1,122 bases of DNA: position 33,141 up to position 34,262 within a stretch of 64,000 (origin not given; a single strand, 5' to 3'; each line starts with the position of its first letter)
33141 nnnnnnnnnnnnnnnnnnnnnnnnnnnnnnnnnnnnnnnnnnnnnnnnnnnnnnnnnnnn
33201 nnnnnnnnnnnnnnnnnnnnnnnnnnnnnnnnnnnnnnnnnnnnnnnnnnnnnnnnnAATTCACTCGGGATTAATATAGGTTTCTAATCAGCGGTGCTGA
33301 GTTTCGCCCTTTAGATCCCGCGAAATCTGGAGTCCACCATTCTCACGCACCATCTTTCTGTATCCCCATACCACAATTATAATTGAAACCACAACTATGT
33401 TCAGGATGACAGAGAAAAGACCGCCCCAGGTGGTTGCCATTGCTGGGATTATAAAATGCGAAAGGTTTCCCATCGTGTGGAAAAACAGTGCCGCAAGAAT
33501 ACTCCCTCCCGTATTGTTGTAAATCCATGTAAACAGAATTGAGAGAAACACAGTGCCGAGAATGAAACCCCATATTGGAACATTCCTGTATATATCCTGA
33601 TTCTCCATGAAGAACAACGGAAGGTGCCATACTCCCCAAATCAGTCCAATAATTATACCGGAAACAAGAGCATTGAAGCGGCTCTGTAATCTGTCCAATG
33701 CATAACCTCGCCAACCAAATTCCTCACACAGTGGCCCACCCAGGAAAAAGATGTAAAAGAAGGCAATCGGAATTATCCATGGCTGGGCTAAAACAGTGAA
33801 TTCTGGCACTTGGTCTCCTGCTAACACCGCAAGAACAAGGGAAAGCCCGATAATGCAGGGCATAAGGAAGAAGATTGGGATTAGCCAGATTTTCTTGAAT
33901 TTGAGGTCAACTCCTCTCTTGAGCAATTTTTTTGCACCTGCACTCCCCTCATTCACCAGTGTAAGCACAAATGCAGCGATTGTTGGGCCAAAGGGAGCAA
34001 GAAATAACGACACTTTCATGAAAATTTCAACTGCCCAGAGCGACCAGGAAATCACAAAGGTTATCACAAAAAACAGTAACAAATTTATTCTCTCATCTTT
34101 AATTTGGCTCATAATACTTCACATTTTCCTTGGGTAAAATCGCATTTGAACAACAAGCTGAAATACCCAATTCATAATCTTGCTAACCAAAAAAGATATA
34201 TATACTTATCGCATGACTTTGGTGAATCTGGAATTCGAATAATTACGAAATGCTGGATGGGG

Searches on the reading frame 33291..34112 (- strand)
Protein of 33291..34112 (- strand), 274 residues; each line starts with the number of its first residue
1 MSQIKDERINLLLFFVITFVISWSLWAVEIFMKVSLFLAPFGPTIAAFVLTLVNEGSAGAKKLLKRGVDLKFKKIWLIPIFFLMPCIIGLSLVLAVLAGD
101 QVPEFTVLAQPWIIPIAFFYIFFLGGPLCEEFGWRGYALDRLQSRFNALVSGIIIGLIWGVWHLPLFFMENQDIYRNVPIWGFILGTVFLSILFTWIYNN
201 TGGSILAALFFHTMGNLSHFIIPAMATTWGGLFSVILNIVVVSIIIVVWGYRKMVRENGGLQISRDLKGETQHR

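Call 40: search_protein_families(library=pfam, proteins=[window:33291-34112:-], max_evalue=0.0001)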
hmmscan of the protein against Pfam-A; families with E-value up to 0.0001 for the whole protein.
window:33291-34112:- (274 aa): 1 family
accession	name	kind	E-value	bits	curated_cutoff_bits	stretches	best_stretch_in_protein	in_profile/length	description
PF02517.21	Rce1-like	-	1.2e-17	64.4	22.4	1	115-217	4-92/93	Type II CAAX prenyl endopeptidase Rce1-like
